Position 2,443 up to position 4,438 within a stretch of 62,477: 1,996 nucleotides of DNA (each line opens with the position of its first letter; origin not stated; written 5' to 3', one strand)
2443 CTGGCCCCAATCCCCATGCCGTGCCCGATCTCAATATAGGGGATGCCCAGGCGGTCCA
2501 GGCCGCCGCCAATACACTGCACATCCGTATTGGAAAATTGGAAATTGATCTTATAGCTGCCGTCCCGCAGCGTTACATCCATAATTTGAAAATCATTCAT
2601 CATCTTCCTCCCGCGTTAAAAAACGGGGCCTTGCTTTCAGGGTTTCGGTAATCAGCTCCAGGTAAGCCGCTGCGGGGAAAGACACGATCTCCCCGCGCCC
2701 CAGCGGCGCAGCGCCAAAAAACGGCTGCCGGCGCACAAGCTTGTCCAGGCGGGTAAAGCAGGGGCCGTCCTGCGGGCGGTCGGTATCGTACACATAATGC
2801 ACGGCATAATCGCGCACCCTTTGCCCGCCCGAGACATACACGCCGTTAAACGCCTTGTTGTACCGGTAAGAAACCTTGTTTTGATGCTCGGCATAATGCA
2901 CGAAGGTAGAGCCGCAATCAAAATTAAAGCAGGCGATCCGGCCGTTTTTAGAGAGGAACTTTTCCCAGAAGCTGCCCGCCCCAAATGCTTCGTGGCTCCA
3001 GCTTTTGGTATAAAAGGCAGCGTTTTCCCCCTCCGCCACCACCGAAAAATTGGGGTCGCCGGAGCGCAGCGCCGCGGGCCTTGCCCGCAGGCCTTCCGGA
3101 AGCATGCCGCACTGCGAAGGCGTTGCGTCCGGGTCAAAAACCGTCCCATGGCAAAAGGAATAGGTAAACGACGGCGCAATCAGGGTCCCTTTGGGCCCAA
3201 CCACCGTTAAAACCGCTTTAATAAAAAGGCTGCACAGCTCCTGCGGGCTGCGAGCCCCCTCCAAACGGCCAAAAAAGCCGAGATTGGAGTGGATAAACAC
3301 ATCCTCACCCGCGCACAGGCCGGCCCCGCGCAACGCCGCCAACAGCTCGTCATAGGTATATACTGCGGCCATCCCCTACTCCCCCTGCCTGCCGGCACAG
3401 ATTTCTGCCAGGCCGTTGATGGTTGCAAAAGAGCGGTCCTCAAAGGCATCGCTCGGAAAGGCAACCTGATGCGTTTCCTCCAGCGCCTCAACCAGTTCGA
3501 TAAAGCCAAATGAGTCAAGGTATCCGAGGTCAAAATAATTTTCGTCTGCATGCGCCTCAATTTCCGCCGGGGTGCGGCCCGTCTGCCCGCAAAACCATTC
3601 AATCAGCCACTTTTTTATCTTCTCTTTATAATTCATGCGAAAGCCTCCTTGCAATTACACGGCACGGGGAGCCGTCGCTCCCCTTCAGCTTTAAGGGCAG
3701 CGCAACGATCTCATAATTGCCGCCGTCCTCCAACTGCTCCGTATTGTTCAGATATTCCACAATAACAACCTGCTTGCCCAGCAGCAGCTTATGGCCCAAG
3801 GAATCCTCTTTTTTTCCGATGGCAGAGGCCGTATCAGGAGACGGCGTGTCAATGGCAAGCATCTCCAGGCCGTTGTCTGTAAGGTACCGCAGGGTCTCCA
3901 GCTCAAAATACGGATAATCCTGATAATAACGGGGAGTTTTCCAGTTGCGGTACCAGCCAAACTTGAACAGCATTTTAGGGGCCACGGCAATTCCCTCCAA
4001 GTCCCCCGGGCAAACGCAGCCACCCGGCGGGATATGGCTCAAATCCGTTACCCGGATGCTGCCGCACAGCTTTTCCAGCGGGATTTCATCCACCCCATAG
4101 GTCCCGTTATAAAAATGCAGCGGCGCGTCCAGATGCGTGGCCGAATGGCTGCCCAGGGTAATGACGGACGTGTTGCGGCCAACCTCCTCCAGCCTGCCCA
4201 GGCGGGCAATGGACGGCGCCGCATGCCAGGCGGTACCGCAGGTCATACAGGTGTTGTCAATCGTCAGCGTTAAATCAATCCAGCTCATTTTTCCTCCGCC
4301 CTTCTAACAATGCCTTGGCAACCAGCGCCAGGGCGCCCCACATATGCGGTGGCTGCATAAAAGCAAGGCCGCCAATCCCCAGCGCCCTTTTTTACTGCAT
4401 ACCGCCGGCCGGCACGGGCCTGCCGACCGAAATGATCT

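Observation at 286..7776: Carrier-protein-dependent acylation cassette embedded in a surface-glycan operon (candidate undescribed nucleotide-sugar tailoring pathway)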

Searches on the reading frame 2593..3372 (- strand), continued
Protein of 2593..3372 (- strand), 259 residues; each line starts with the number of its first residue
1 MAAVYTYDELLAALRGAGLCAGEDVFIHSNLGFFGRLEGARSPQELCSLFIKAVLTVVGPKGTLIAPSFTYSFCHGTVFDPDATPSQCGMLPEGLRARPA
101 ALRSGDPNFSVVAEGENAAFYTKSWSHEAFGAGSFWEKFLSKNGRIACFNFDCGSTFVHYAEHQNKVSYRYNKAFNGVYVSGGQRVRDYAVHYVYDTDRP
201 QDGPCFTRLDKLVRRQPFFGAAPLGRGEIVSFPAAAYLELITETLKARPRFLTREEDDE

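Call 57: search_protein_families(library=pfam, proteins=[L019:1782-3071:-, L019:3323-4408:-, L019:5819-6862:-, L019:11878-12870:-, L019:14423-15889:-, L019:15951-17489:-, L019:18068-19954:-, L022:720-2294:+, L022:8717-10219:+, L022:10244-11914:+], max_evalue=0.0001)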
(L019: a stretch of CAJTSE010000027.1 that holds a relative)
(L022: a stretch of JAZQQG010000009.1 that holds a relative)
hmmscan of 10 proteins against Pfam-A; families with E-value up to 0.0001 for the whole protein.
L019:1782-3071:- (429 aa): 1 family
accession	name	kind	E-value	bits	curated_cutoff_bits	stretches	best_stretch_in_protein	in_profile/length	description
PF04468.17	PSP1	-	4.3e-38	129.9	27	1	61-146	1-86/86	PSP1 C-terminal conserved region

L019:3323-4408:- (361 aa): 2 families
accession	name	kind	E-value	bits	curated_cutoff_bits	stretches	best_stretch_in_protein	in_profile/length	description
PF07922.17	Glyco_transf_52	-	1.3e-14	54.5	26.1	1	137-314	79-239/272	Glycosyltransferase family 52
PF07388.17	A-2_8-polyST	-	6.4e-06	26.4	23.3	1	137-298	121-262/316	Alpha-2,8-polysialyltransferase (POLYST)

L019:5819-6862:- (347 aa): 3 families
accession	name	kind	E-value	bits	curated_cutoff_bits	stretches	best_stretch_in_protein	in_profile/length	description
PF00535.33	Glycos_transf_2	-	3e-32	112.3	23.3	1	4-173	1-166/168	Glycosyl transferase family 2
PF10111.15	Glyco_tranf_2_2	-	1.7e-08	34.8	27.3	1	4-107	1-104/276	Glycosyltransferase like family 2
PF13641.12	Glyco_tranf_2_3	-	2.8e-07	31.3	27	1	3-123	3-125/230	Glycosyltransferase like family 2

L019:11878-12870:- (330 aa): 2 families
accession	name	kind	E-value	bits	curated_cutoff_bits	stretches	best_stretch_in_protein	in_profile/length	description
PF13177.12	DNA_pol3_delta2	-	5.4e-56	189.5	27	1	9-169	1-160/161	DNA polymerase III, delta subunit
PF09115.15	DNApol3-delta_C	-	2.6e-07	31.5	21.7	1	250-327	38-116/117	DNA polymerase III, delta subunit, C terminal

L019:14423-15889:- (488 aa): 2 families
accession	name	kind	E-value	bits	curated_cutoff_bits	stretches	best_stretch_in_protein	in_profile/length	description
PF00224.27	PK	-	5.4e-126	420.6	30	1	18-339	1-328/328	Pyruvate kinase, barrel domain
PF02887.21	PK_C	-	2e-39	134.7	28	1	372-484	1-113/114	Pyruvate kinase, alpha/beta domain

L019:15951-17489:- (512 aa): 3 families
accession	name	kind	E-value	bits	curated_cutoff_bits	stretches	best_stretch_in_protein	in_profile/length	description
PF01276.26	OKR_DC_1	-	1.6e-49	169.2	27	1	61-321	45-324/417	Orn/Lys/Arg decarboxylase, major domain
PF03711.20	OKR_DC_1_C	-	1.6e-07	32.1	24.2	1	430-472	57-99/132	Orn/Lys/Arg decarboxylase, C-terminal domain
PF01053.26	Cys_Met_Meta_PP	-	4.2e-07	29.3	27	1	86-243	57-199/381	Cys/Met metabolism PLP-dependent enzyme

L019:18068-19954:- (628 aa): 1 family
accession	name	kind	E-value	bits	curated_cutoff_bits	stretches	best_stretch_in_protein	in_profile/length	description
PF03734.19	YkuD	-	9.4e-17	62.4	23.4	1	446-565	2-145/146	L,D-transpeptidase catalytic domain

L022:720-2294:+ (524 aa): 0 families

L022:8717-10219:+ (500 aa): 2 families
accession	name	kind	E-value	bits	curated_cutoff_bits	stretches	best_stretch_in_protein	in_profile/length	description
PF06964.18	Alpha-L-AF_C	-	1.5e-53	181.8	27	1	302-492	1-165/165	Alpha-L-arabinofuranosidase C-terminal domain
PF22848.2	ASD1_dom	-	7.4e-06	26.1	22.2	0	62-121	8-71/239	Alpha-L-arabinofuranosidase 1 domain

L022:10244-11914:+ (556 aa): 2 families
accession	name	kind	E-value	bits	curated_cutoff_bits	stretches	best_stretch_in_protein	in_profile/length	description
PF02782.22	FGGY_C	-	2.8e-36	125.6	27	1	282-479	2-196/198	FGGY family of carbohydrate kinases, C-terminal domain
PF00370.27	FGGY_N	-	3.1e-13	50.3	28.8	1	20-245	3-222/245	FGGY family of carbohydrate kinases, N-terminal domain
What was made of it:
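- L019 has a GT52 gene (call 57).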

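Call 61: search_protein_families(library=pfam, proteins=[L018:2693-4219:-, L018:4230-4472:-, L018:4546-6333:-, L018:6465-7373:+, L024:3312-4538:+, L024:4542-5687:+, L024:5722-7002:+, L024:10815-11501:+, L024:12745-13476:+, L024:14167-15246:+], max_evalue=0.0001)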
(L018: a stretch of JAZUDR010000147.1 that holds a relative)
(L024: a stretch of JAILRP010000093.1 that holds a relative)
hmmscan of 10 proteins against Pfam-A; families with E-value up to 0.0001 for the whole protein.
L018:2693-4219:- (508 aa): 1 family
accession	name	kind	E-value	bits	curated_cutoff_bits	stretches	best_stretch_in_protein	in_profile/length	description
PF03062.24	MBOAT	-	4.9e-07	29.8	27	1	155-310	81-256/337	MBOAT, membrane-bound O-acyltransferase family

L018:4230-4472:- (80 aa): 1 family
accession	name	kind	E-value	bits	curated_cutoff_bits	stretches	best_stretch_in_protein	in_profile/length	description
PF00550.31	PP-binding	-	1.3e-05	25.7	20.8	1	14-74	7-66/67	Phosphopantetheine attachment site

L018:4546-6333:- (595 aa): 1 family
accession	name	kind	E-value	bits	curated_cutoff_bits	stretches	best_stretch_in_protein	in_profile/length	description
PF21211.3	FkbH_N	-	7e-17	62.4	27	1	36-232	1-192/192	FkbH, N-terminal domain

L018:6465-7373:+ (302 aa): 6 families
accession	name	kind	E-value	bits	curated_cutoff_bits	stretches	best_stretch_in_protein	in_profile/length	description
PF08242.18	Methyltransf_12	-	2.8e-13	50.8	30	1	141-235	2-97/98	Methyltransferase domain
PF13489.12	Methyltransf_23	-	3.4e-13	50.1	27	1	133-271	20-162/164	Methyltransferase domain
PF08241.18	Methyltransf_11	-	2.2e-09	38.3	21.2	1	141-238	2-95/95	Methyltransferase domain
PF13847.12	Methyltransf_31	-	2.7e-08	34.1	27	1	139-243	7-114/145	Methyltransferase domain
PF13649.12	Methyltransf_25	-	2.8e-07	31.6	27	1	141-234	3-97/97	Methyltransferase domain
PF05175.20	MTS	-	7.7e-05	22.8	23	0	131-271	26-169/170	Methyltransferase small domain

L024:3312-4538:+ (408 aa): 1 family
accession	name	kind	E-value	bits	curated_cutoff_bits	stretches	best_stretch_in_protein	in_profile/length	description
PF02719.21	Polysacc_synt_2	-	2.2e-32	112.9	20.2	1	40-299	1-253/293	Polysaccharide biosynthesis protein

L024:4542-5687:+ (381 aa): 3 families
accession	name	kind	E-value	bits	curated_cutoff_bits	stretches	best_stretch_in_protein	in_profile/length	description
PF01041.23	DegT_DnrJ_EryC1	-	3.1e-86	290.3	19.8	1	10-376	4-359/360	DegT/DnrJ/EryC1/StrS aminotransferase family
PF00155.27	Aminotran_1_2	-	4.4e-06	26.6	19.7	1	43-175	54-192/361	Aminotransferase class I and II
PF01053.26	Cys_Met_Meta_PP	-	6.6e-05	22.1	27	0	35-192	56-195/381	Cys/Met metabolism PLP-dependent enzyme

L024:5722-7002:+ (426 aa): 0 families

L024:10815-11501:+ (228 aa): 7 families
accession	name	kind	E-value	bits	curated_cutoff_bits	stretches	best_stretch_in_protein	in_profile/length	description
PF08241.18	Methyltransf_11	-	7.8e-16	58.9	21.2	1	50-149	1-95/95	Methyltransferase domain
PF13649.12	Methyltransf_25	-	3e-15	57.1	27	1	49-145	1-97/97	Methyltransferase domain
PF13847.12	Methyltransf_31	-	2.7e-11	43.8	27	1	46-150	4-110/145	Methyltransferase domain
PF13489.12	Methyltransf_23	-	7.3e-11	42.5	27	1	41-158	18-125/164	Methyltransferase domain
PF08242.18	Methyltransf_12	-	1.2e-09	39.3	30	1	50-146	1-97/98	Methyltransferase domain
PF01209.24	Ubie_methyltran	-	3.2e-08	33.6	20.1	1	39-148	41-150/233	ubiE/COQ5 methyltransferase family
PF02353.26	CMAS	-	8.1e-07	29.1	27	1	45-149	62-164/273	Mycolic acid cyclopropane synthetase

L024:12745-13476:+ (243 aa): 1 family
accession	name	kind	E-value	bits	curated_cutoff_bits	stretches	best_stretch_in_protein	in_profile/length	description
PF08889.16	WbqC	-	4e-64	216.9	21.3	1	7-222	1-217/218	WbqC-like protein family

L024:14167-15246:+ (359 aa): 1 family
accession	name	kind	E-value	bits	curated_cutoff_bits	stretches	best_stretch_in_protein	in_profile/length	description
PF05050.19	Methyltransf_21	-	8.3e-10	39.5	22.7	1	194-342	1-173/173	Methyltransferase FkbM domain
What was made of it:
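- On Cj1295/CA_C2195-type NulO acyl-tailoring core (DUF4910 + ACP + AAC(3)-like): The FkbH version is seen only in L018 (call 61).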

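Call 66: search_protein_families(library=ncbifam, proteins=[L007:13148-13849:+, L007:13849-14895:+, L007:14892-15518:+, L007:15515-16135:+, L007:16132-17163:+], max_evalue=0.00001)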
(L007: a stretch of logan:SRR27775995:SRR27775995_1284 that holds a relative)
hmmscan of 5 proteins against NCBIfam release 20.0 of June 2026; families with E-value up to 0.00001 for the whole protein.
L007:13148-13849:+ (233 aa): 6 families
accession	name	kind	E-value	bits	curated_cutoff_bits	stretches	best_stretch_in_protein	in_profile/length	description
TIGR03584.1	PseF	equivalog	5.5e-89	297.6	205.7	1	4-224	1-221/222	pseudaminic acid cytidylyltransferase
NF003952.0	PRK05450.1-5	subfamily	6.1e-13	48.5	193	1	3-128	3-120/250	3-deoxy-manno-octulosonate cytidylyltransferase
NF009905.0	PRK13368.1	subfamily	1.3e-11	44.4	255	1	4-127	4-118/243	3-deoxy-manno-octulosonate cytidylyltransferase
NF003950.0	PRK05450.1-3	subfamily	1.1e-10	41.3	234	1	3-138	3-132/248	3-deoxy-manno-octulosonate cytidylyltransferase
NF003948.0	PRK05450.1-1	equivalog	1.1e-10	41.1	281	1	3-137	6-133/248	3-deoxy-manno-octulosonate cytidylyltransferase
TIGR00466.1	kdsB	equivalog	1.2e-07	31.4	155.2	1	4-75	4-74/241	3-deoxy-manno-octulosonate cytidylyltransferase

L007:13849-14895:+ (348 aa): 2 families
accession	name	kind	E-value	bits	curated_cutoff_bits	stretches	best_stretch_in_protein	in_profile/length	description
TIGR03586.1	PseI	equivalog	3.5e-133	443.8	340.25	1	12-337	1-327/327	pseudaminic acid synthase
TIGR03569.1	NeuB_NnaB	equivalog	5e-81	272.3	399.65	1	14-336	2-328/329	N-acetylneuraminate synthase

L007:14892-15518:+ (208 aa): 2 families
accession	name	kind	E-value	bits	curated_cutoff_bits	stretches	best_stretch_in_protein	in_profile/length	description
TIGR03585.1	PseH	equivalog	7.7e-14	52.1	93.1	1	23-169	3-147/156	UDP-4-amino-4,6-dideoxy-N-acetyl-beta-L-altrosamine N-acetyltransferase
NF011709.0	PRK15130.1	equivalog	1.5e-06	28.2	218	1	20-156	6-141/186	spermidine N1-acetyltransferase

L007:15515-16135:+ (206 aa): 7 families
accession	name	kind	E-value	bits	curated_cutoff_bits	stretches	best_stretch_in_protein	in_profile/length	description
NF005414.0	PRK06988.1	equivalog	2.1e-15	56.5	316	1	42-143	77-179/311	formyltransferase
NF005755.0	PRK07579.1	equivalog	1.8e-14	54.2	238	1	42-169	65-190/245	dTDP-4-amino-4,6-dideoxyglucose formyltransferase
NF005998.1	PRK08125.1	equivalog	2.2e-13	49.5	777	1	42-171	75-199/649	bifunctional UDP-4-amino-4-deoxy-L-arabinose formyltransferase/UDP-glucuronic acid oxidase ArnA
TIGR00460.1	fmt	equivalog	3.6e-13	49.3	201.5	1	42-142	79-180/315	methionyl-tRNA formyltransferase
TIGR00639.1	PurN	equivalog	2.2e-09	37.1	150.1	1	38-127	75-165/192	phosphoribosylglycinamide formyltransferase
NF004684.0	PRK06027.1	subfamily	1.6e-08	34.6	223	1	37-117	160-241/286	formyltetrahydrofolate deformylase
TIGR00655.1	PurU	equivalog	4.6e-07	29.7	285.95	1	38-117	156-236/280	formyltetrahydrofolate deformylase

L007:16132-17163:+ (343 aa): 2 families
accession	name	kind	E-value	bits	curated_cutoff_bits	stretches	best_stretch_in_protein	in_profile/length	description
TIGR03590.1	PseG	equivalog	2.8e-60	204.3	153.55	1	1-277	1-274/280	UDP-2,4-diacetamido-2,4,6-trideoxy-beta-L-altropyranose hydrolase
TIGR01133.1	murG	equivalog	1.1e-06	27.9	250.25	1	236-339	245-350/353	undecaprenyldiphospho-muramoylpentapeptide beta-N-acetylglucosaminyltransferase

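Call 75: search_protein_families(library=pfam, proteins=[L013:5077-5655:+, L013:5645-6037:+, L014:14359-15855:+, L016:3991-4578:+, L016:4484-5251:+, L017:5817-7448:+, L020:1059-2564:+, L027:13504-14091:+, L014:11842-13590:+, L017:3978-5057:+], max_evalue=0.001)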
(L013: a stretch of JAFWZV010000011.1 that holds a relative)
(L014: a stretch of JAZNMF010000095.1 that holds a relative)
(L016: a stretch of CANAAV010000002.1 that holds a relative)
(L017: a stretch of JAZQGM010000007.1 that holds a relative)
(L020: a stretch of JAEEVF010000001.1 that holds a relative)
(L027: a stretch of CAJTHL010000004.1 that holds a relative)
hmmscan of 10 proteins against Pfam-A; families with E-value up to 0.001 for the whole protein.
L013:5077-5655:+ (192 aa): 1 family
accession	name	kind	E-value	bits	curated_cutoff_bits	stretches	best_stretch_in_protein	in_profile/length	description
PF00132.30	Hexapep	-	1.3e-13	50.4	27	2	120-150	2-32/36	Bacterial transferase hexapeptide (six repeats)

L013:5645-6037:+ (130 aa): 2 families
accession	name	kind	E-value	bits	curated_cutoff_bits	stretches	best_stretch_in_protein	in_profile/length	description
PF01575.25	MaoC_dehydratas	-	2e-17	63.4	27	1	11-98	14-102/123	MaoC like domain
PF13452.11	FAS1_DH_region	-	5e-08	33.6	22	1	11-104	10-108/132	FAS1-like, dehydratase domain region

L014:14359-15855:+ (498 aa): 4 families
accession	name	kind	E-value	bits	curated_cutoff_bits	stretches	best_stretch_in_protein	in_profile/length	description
PF03102.20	NeuB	-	1.1e-89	300.5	22.1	1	37-274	1-238/241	NeuB family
PF13302.13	Acetyltransf_3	-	7e-13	49.9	25.4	1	351-482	2-137/138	Acetyltransferase (GNAT) domain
PF08666.17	SAF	-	1.2e-10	42.3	21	1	291-345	2-60/63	SAF domain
PF00583.31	Acetyltransf_1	-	4.7e-05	24.1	20.7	1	383-481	14-115/116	Acetyltransferase (GNAT) family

L016:3991-4578:+ (195 aa): 5 families
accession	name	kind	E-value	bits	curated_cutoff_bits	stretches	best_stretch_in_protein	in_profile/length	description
PF13302.13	Acetyltransf_3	-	2.4e-16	61.1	25.4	1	39-159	14-138/138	Acetyltransferase (GNAT) domain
PF00583.31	Acetyltransf_1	-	5.2e-09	36.8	20.7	1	64-158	20-116/116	Acetyltransferase (GNAT) family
PF13420.13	Acetyltransf_4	-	0.00014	22.3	24.3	1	42-163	13-139/155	Acetyltransferase (GNAT) domain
PF13673.13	Acetyltransf_10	-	0.00026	21.4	23.6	1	58-163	15-112/128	Acetyltransferase (GNAT) domain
PF13523.12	Acetyltransf_8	-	0.00088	19.4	27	0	44-165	22-144/145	Acetyltransferase (GNAT) domain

L016:4484-5251:+ (255 aa): 1 family
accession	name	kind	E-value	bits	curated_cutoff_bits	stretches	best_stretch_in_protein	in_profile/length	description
PF00551.24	Formyl_trans_N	-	2.2e-18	67.1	26.1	1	100-201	75-177/181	Formyl transferase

L017:5817-7448:+ (543 aa): 3 families
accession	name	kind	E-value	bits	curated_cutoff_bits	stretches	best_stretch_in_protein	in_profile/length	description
PF03102.20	NeuB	-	1.2e-90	303.6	22.1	1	37-275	1-239/241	NeuB family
PF00551.24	Formyl_trans_N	-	2.3e-13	50.7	26.1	1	386-475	72-161/181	Formyl transferase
PF08666.17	SAF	-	3.7e-11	43.8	21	1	290-343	1-58/63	SAF domain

L020:1059-2564:+ (501 aa): 6 families
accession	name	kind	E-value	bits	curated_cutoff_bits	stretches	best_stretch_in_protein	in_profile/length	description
PF03102.20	NeuB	-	1.6e-77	260.7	22.1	1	34-270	2-239/241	NeuB family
PF13302.13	Acetyltransf_3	-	2.7e-24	86.9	25.4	1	352-486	1-138/138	Acetyltransferase (GNAT) domain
PF00583.31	Acetyltransf_1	-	4.8e-14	53.1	20.7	1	389-485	22-116/116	Acetyltransferase (GNAT) family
PF08666.17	SAF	-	1.2e-08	35.8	21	1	285-342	1-62/63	SAF domain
PF13508.13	Acetyltransf_7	-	8.8e-06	26.4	27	1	412-487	10-84/84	Acetyltransferase (GNAT) domain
PF13420.13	Acetyltransf_4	-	2e-05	25.1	24.3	1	356-497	2-146/155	Acetyltransferase (GNAT) domain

L027:13504-14091:+ (195 aa): 1 family
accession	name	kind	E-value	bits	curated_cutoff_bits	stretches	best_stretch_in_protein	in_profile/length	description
PF00551.24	Formyl_trans_N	-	1.8e-14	54.3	26.1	1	43-140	80-178/181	Formyl transferase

L014:11842-13590:+ (582 aa): 4 families
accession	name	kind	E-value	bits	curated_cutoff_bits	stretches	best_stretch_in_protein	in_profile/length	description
PF00005.33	ABC_tran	-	6.3e-31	108.2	25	1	379-528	2-137/137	ABC transporter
PF00664.28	ABC_membrane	-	1.4e-15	58.1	28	1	31-276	12-240/274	ABC transporter transmembrane region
PF02463.25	SMC_N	-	1.4e-07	31.6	40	1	469-572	111-213/220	RecF/RecN/SMC N terminal domain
PF13555.12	AAA_29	-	0.00042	20.4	27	1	377-412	11-46/61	P-loop containing region of AAA domain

L017:3978-5057:+ (359 aa): 4 families
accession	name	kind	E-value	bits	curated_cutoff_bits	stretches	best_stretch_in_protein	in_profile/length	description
PF00535.33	Glycos_transf_2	-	1.5e-36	126.3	23.3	1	23-182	1-159/168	Glycosyl transferase family 2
PF10111.15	Glyco_tranf_2_2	-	6.2e-10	39.5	27.3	1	23-126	1-104/276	Glycosyltransferase like family 2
PF13641.12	Glyco_tranf_2_3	-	7.6e-08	33.1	27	1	22-140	3-123/230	Glycosyltransferase like family 2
PF13704.12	Glyco_tranf_2_4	-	5.7e-05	24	27.5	0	53-119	21-87/98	Glycosyl transferase family 2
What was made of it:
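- Every locus that shows a NulO synthase has its own GNAT, LbH or formyl transferase, some of them fused to PseI (call 75).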

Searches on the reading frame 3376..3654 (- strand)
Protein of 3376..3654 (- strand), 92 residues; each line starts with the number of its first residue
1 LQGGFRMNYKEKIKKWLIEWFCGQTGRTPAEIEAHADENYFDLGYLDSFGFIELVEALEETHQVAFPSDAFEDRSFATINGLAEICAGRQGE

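Call 3: search_protein_families(library=pfam, proteins=[window:3376-3654:-], max_evalue=0.01)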
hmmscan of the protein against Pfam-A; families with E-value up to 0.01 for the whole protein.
window:3376-3654:- (92 aa): 1 family
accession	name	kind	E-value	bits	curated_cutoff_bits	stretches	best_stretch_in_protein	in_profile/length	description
PF00550.31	PP-binding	-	3.1e-10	40.6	20.8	1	16-84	2-65/67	Phosphopantetheine attachment site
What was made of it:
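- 3376..3636 (-): 86-aa stand-alone carrier protein (ACP/PCP type). PP-binding E 3e-10 (call 3).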

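Call 7: search_protein_families(library=ncbifam, proteins=[window:3376-3654:-], max_evalue=0.001)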
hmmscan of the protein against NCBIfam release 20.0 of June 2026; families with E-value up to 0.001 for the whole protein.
window:3376-3654:- (92 aa): 3 families
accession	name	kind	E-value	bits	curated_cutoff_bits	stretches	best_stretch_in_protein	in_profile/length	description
NF058660.1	cispen_ACP_AmcB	equivalog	1.4e-07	31.6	80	1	42-86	31-75/80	cispentacin biosynthesis acyl carrier protein AmcB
NF003464.0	PRK05087.1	equivalog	6.8e-06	26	68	1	32-82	20-70/78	D-alanine--poly(phosphoribitol) ligase subunit DltC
NF005480.0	PRK07081.1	equivalog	0.00012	22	72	1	25-85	12-72/83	acyl carrier protein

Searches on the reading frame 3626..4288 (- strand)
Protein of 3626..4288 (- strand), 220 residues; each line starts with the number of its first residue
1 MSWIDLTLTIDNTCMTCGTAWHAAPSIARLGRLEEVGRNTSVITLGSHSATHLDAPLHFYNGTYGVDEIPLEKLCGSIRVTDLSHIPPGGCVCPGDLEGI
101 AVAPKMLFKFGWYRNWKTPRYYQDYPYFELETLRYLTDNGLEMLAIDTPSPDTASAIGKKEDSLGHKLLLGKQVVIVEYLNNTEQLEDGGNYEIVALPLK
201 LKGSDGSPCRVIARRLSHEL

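Call 3: search_protein_families(library=pfam, proteins=[window:3626-4288:-], max_evalue=0.01)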
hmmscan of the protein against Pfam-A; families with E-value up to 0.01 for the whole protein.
window:3626-4288:- (220 aa): 1 family
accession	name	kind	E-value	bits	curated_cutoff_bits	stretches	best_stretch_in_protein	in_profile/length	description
PF04199.19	Cyclase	-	4.2e-22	79.3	23.1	1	4-152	1-141/142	Putative cyclase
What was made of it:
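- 3626..4288 (-): Cyclase-family (kynurenine-formamidase-like) metal hydrolase or cyclase. Part of the acid-supply sub-module. PF04199 E 4e-22 (call 3).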

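Call 7: search_protein_families(library=ncbifam, proteins=[window:3626-4288:-], max_evalue=0.001)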
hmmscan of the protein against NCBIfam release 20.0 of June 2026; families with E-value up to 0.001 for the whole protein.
window:3626-4288:- (220 aa): 1 family
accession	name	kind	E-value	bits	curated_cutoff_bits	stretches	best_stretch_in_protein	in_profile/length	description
TIGR03035.1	trp_arylform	equivalog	9.3e-23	81.3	223.05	1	35-216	33-206/206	arylformamidase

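Call 33: search_solved_structures(query=window:3626-4288:-, max_evalue=0.001)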
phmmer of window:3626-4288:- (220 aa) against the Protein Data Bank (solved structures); distinct sequences matched with E-value up to 0.001: 11.
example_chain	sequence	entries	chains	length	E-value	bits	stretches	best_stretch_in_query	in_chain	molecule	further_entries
4cz1_A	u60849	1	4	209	4.7e-17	65.5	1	2-214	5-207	KYNURENINE FORMAMIDASE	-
4co9_A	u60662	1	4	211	4.9e-17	65.4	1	2-214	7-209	KYNURENINE FORMAMIDASE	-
8hmo_A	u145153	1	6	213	2.1e-16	63.3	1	41-212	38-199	Metal-dependent hydrolase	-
4cog_A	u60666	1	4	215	1.3e-14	57.5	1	26-216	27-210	KYNURENINE FORMAMIDASE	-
1r61_A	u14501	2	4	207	1.8e-14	57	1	41-212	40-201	metal-dependent hydrolase | Hydrolase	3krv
4cob_A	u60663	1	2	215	3.6e-11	46.2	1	34-216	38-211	KYNURENINE FORMAMIDASE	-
8f9x_A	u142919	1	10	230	1.5e-09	41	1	24-213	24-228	Cyclase family protein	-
5nna_A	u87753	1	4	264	1.5e-07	34.4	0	43-84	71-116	isatin hydrolase A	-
5nnb_A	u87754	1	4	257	1.7e-07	34.2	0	43-84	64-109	isatin hydrolase A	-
2b0a_A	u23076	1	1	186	4.5e-06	29.5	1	40-213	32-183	Hypothetical protein MJ0783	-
5nmp_A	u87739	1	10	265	4.2e-05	26.4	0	166-213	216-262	Isatin hydrolase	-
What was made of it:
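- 3626..4288 (-): PDB kynurenine formamidases E 5e-17 (call 33).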
